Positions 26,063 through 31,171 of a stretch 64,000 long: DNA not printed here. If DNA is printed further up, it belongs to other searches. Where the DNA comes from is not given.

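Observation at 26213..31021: Stand-alone 1602-aa fusion of a sacsin-like GHKL ATPase with a C-terminal SF2 DEAH helicase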

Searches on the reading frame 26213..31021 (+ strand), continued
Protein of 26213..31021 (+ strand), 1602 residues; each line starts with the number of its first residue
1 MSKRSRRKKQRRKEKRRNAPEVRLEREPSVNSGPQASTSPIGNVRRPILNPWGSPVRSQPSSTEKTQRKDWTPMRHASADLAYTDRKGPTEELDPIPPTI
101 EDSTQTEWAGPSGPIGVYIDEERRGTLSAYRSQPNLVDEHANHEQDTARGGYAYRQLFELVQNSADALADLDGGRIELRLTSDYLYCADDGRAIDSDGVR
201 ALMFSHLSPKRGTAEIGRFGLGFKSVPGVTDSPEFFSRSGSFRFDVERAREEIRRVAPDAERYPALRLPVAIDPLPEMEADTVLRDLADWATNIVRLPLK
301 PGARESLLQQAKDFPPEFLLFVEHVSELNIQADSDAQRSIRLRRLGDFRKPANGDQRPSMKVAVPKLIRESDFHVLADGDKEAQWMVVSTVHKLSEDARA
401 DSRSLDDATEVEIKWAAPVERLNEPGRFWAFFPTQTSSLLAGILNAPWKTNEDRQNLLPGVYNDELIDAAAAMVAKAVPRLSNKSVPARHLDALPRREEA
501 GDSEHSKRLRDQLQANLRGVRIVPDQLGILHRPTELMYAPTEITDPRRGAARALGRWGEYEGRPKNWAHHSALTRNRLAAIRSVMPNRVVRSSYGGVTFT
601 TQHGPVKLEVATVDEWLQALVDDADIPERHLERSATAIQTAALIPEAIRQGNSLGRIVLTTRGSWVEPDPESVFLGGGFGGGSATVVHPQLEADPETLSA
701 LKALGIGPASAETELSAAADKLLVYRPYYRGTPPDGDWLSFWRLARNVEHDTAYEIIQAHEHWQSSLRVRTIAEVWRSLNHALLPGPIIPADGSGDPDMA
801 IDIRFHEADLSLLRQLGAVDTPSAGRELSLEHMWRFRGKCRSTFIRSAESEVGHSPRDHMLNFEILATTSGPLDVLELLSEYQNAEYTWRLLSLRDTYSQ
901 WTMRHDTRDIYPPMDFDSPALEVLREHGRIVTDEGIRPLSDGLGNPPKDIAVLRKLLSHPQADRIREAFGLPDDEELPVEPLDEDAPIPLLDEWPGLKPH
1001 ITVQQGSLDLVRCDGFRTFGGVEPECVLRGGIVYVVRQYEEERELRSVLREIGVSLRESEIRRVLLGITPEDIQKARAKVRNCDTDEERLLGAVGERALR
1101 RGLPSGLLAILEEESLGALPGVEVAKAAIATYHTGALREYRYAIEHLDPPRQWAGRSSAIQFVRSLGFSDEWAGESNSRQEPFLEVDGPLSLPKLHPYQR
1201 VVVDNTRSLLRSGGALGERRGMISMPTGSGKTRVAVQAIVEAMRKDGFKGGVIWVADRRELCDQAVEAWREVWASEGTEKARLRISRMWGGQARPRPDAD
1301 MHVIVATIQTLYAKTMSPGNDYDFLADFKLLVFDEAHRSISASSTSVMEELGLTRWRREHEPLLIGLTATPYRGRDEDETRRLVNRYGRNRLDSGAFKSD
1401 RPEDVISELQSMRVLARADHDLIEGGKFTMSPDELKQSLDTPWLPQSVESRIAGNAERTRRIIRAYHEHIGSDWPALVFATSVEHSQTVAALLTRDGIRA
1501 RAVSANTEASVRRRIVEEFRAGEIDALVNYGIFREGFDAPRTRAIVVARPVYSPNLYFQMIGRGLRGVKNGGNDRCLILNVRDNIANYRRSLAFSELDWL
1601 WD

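Call 13: find_homologous_proteins(query=window:26213-31018:+, max_evalue=1e-10)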
Query window:26213-31018:+ (1602 aa): 2174 proteins with E <= 1e-10 among 8000 candidates; the best 120 are listed.
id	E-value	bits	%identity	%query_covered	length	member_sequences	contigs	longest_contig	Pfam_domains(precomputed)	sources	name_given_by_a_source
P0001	0.0e+0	3488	100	95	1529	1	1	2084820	PF00270.36,PF18766.8,PF00271.38,PF04851.22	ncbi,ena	-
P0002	0.0e+0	2360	72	94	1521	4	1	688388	PF00270.36,PF18766.8,PF00271.38,PF25794.2,PF04851.22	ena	-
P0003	0.0e+0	2226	68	94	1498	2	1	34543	PF00270.36,PF18766.8,PF00271.38,PF04851.22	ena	-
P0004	0.0e+0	2119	65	94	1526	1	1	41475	PF00270.36,PF18766.8,PF00271.38,PF25794.2,PF04851.22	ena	-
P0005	0.0e+0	2096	69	86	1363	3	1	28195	PF00270.36,PF18766.8,PF00271.38,PF04851.22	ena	-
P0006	0.0e+0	2041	64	94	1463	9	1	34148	PF00270.36,PF18766.8,PF00271.38,PF04851.22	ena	-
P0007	0.0e+0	2031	63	93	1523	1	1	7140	PF00270.36,PF18766.8,PF00271.38,PF25794.2,PF04851.22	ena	-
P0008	0.0e+0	2026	62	93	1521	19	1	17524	PF00270.36,PF18766.8,PF00271.38,PF25794.2,PF04851.22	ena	-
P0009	0.0e+0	2022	62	93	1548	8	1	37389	PF00270.36,PF18766.8,PF00271.38,PF25794.2,PF04851.22,PF21716.4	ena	-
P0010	0.0e+0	2016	62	94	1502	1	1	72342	PF00270.36,PF18766.8,PF00271.38,PF04851.22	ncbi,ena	-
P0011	0.0e+0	2009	62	93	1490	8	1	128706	PF00270.36,PF18766.8,PF00271.38,PF04851.22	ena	-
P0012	0.0e+0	2006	62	93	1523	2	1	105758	PF00270.36,PF18766.8,PF00271.38,PF25794.2,PF04851.22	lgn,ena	-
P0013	0.0e+0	2004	62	93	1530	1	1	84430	PF00270.36,PF18766.8,PF00271.38,PF25794.2,PF04851.22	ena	-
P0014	0.0e+0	1999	61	93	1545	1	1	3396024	PF00270.36,PF18766.8,PF00271.38,PF25794.2,PF04851.22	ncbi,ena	-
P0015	0.0e+0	1997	61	95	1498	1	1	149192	PF00270.36,PF18766.8,PF00271.38,PF25794.2,PF04851.22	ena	-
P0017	0.0e+0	1982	62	94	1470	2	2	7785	PF00270.36,PF18766.8,PF00271.38,PF25794.2,PF04851.22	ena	-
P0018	0.0e+0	1978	61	94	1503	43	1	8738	PF00270.36,PF18766.8,PF00271.38,PF25794.2,PF04851.22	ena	-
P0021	0.0e+0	1974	62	94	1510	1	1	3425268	PF00270.36,PF18766.8,PF00271.38,PF25794.2,PF04851.22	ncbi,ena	-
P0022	0.0e+0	1973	62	94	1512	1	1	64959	PF00270.36,PF18766.8,PF00271.38,PF25794.2,PF04851.22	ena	-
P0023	0.0e+0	1969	61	93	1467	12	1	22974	PF00270.36,PF18766.8,PF00271.38,PF25794.2,PF04851.22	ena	-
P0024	0.0e+0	1966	61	94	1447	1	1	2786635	PF00270.36,PF18766.8,PF00271.38,PF25794.2,PF04851.22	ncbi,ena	-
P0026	0.0e+0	1965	61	93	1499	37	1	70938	PF00270.36,PF18766.8,PF00271.38,PF25794.2,PF04851.22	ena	-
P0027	0.0e+0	1964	61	94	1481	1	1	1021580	PF00270.36,PF18766.8,PF00271.38,PF25794.2,PF04851.22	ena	-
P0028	0.0e+0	1963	61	94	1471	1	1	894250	PF00270.36,PF18766.8,PF00271.38,PF25794.2,PF04851.22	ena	-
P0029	0.0e+0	1961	60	94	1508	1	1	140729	PF00270.36,PF18766.8,PF00271.38,PF25794.2,PF04851.22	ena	-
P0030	0.0e+0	1961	60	93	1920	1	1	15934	PF00270.36,PF18766.8,PF00271.38,PF06114.20,PF25794.2,PF04851.22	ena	-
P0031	0.0e+0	1954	61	95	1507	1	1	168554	PF00270.36,PF18766.8,PF00271.38,PF25794.2,PF04851.22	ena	-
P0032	0.0e+0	1954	61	94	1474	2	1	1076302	PF00270.36,PF18766.8,PF00271.38,PF25794.2,PF04851.22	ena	-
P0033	0.0e+0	1953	61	94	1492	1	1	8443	PF00270.36,PF18766.8,PF00271.38,PF25794.2,PF04851.22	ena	-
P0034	0.0e+0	1951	60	95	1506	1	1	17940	PF00270.36,PF18766.8,PF00271.38,PF25794.2,PF04851.22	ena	-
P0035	0.0e+0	1947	60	93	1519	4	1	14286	PF00270.36,PF18766.8,PF00271.38,PF25794.2,PF04851.22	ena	-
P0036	0.0e+0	1946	60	94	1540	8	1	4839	PF00270.36,PF18766.8,PF00271.38,PF25794.2,PF04851.22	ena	-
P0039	0.0e+0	1943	60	94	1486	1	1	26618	PF00270.36,PF18766.8,PF00271.38,PF25794.2,PF04851.22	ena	-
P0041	0.0e+0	1935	60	94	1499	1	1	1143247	PF00270.36,PF18766.8,PF00271.38,PF25794.2,PF04851.22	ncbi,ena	-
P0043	0.0e+0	1929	61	93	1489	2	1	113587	PF00270.36,PF18766.8,PF00271.38,PF25794.2,PF04851.22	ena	-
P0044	0.0e+0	1926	61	92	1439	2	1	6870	PF00270.36,PF18766.8,PF00271.38,PF25794.2,PF04851.22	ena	-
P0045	0.0e+0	1919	60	93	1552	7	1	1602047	PF00270.36,PF18766.8,PF00271.38,PF25794.2,PF04851.22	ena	-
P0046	0.0e+0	1918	59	93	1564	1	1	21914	PF00270.36,PF18766.8,PF00271.38,PF25794.2,PF04851.22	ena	-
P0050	0.0e+0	1911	60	94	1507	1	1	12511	PF00270.36,PF18766.8,PF00271.38,PF25794.2,PF04851.22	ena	-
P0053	0.0e+0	1906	60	95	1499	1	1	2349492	PF00270.36,PF18766.8,PF00271.38,PF25794.2,PF04851.22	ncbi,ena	-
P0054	0.0e+0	1903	59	93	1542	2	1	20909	PF00270.36,PF18766.8,PF00271.38,PF25794.2,PF04851.22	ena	-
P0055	0.0e+0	1897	59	94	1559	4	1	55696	PF00270.36,PF18766.8,PF00271.38,PF25794.2,PF04851.22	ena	-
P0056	0.0e+0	1897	59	95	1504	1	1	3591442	PF00270.36,PF18766.8,PF00271.38,PF25794.2,PF04851.22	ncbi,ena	-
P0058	0.0e+0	1894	59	93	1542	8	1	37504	PF00270.36,PF18766.8,PF00271.38,PF25794.2,PF04851.22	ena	-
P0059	0.0e+0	1891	58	96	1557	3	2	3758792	PF00270.36,PF18766.8,PF00271.38,PF25794.2,PF04851.22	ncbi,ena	-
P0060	0.0e+0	1890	58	94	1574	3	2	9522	PF00270.36,PF18766.8,PF00271.38,PF25794.2,PF04851.22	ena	-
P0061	0.0e+0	1890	59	94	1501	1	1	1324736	PF00270.36,PF18766.8,PF00271.38,PF25794.2,PF04851.22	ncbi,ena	-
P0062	0.0e+0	1886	58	94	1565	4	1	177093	PF00270.36,PF18766.8,PF00271.38,PF04851.22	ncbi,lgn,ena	-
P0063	0.0e+0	1885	58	93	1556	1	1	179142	PF00270.36,PF18766.8,PF00271.38,PF25794.2,PF04851.22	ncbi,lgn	-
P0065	0.0e+0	1882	57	95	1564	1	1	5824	PF00270.36,PF18766.8,PF00271.38,PF25794.2,PF04851.22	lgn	-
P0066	0.0e+0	1881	57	95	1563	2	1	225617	PF00270.36,PF18766.8,PF00271.38,PF25794.2,PF04851.22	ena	-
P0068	0.0e+0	1878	59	94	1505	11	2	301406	PF00270.36,PF18766.8,PF00271.38,PF25794.2,PF04851.22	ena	-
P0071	0.0e+0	1869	57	93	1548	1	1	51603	PF00270.36,PF18766.8,PF00271.38,PF25794.2,PF04851.22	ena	-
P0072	0.0e+0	1868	58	93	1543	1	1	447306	PF00270.36,PF18766.8,PF00271.38,PF25794.2,PF04851.22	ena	-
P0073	0.0e+0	1863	58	94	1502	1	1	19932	PF00270.36,PF18766.8,PF00271.38,PF25794.2,PF04851.22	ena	-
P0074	0.0e+0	1862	58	94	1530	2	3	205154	PF00270.36,PF18766.8,PF00271.38,PF25794.2,PF04851.22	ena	-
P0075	0.0e+0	1858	57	94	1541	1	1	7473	PF00270.36,PF18766.8,PF00271.38,PF25794.2,PF04851.22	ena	-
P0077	0.0e+0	1856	58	95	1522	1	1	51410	PF00270.36,PF18766.8,PF00271.38,PF25794.2,PF04851.22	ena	-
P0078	0.0e+0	1855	59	94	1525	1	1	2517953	PF00270.36,PF18766.8,PF00271.38,PF25794.2,PF04851.22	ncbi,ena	-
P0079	0.0e+0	1854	58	94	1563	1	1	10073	PF00270.36,PF18766.8,PF00271.38,PF25794.2,PF04851.22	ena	-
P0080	0.0e+0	1854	58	95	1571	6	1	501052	PF00270.36,PF18766.8,PF00271.38,PF25794.2,PF04851.22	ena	-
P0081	0.0e+0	1853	59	94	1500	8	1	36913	PF00270.36,PF18766.8,PF00271.38,PF25794.2,PF04851.22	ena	-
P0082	0.0e+0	1851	58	94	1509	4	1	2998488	PF00270.36,PF18766.8,PF00271.38,PF25794.2,PF04851.22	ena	-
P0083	0.0e+0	1850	56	96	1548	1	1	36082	PF00270.36,PF18766.8,PF00271.38,PF25794.2,PF04851.22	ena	-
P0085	0.0e+0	1847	58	93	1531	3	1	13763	PF00270.36,PF18766.8,PF00271.38,PF25794.2,PF04851.22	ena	-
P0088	0.0e+0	1842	58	93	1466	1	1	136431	PF00270.36,PF18766.8,PF00271.38,PF25794.2,PF04851.22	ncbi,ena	-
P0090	0.0e+0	1838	57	94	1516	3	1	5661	PF00270.36,PF18766.8,PF00271.38,PF25794.2,PF04851.22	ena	-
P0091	0.0e+0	1835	56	94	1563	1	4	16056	PF00270.36,PF18766.8,PF00271.38,PF25794.2,PF04851.22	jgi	jgi:superfamily II DNA or RNA helicase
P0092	0.0e+0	1833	57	96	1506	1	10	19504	PF00270.36,PF18766.8,PF00271.38,PF25794.2,PF04851.22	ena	-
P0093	0.0e+0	1832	56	94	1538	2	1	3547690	PF00270.36,PF18766.8,PF00271.38,PF25794.2,PF04851.22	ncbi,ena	-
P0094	0.0e+0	1829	57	94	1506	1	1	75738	PF00270.36,PF18766.8,PF00271.38,PF25794.2,PF04851.22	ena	-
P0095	0.0e+0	1826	58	95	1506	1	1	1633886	PF00270.36,PF18766.8,PF00271.38,PF25794.2,PF04851.22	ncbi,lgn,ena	-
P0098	0.0e+0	1823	57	94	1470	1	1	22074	PF00270.36,PF18766.8,PF00271.38,PF25794.2,PF04851.22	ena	-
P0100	0.0e+0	1817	58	93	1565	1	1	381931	PF00270.36,PF18766.8,PF00271.38,PF25794.2,PF04851.22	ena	-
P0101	0.0e+0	1815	57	93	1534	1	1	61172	PF00270.36,PF18766.8,PF00271.38,PF25794.2,PF04851.22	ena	-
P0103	0.0e+0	1813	58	93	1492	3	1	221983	PF00270.36,PF18766.8,PF00271.38,PF25794.2,PF04851.22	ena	-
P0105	0.0e+0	1809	57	93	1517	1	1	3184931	PF00270.36,PF18766.8,PF00271.38,PF25794.2,PF04851.22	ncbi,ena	-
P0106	0.0e+0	1809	57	94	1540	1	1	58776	PF00270.36,PF18766.8,PF00271.38,PF25794.2,PF04851.22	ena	-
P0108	0.0e+0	1807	57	94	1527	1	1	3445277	PF00270.36,PF18766.8,PF00271.38,PF25794.2,PF04851.22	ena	-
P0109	0.0e+0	1805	57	93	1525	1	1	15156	PF00270.36,PF18766.8,PF00271.38,PF25794.2,PF04851.22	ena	-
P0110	0.0e+0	1801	56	93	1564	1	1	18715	PF00270.36,PF18766.8,PF00271.38,PF25794.2,PF04851.22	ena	-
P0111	0.0e+0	1799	56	96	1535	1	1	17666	PF00270.36,PF18766.8,PF00271.38,PF25794.2,PF04851.22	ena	-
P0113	0.0e+0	1797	57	93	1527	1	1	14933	PF00270.36,PF18766.8,PF00271.38,PF25794.2,PF04851.22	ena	-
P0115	0.0e+0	1790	56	93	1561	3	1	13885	PF00270.36,PF18766.8,PF00271.38,PF25794.2,PF04851.22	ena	-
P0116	0.0e+0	1786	56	93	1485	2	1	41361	PF00270.36,PF18766.8,PF00271.38,PF25794.2,PF04851.22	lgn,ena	-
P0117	0.0e+0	1783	57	95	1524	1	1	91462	PF00270.36,PF18766.8,PF00271.38,PF25794.2,PF04851.22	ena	-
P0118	0.0e+0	1781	57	94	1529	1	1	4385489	PF00270.36,PF18766.8,PF00271.38,PF25794.2,PF04851.22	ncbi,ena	-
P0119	0.0e+0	1776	55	94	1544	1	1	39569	PF00270.36,PF18766.8,PF00271.38,PF25794.2,PF04851.22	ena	-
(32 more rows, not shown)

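Call 15: find_encoding_contigs(protein=P0001, flank=10000, max_places=3)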
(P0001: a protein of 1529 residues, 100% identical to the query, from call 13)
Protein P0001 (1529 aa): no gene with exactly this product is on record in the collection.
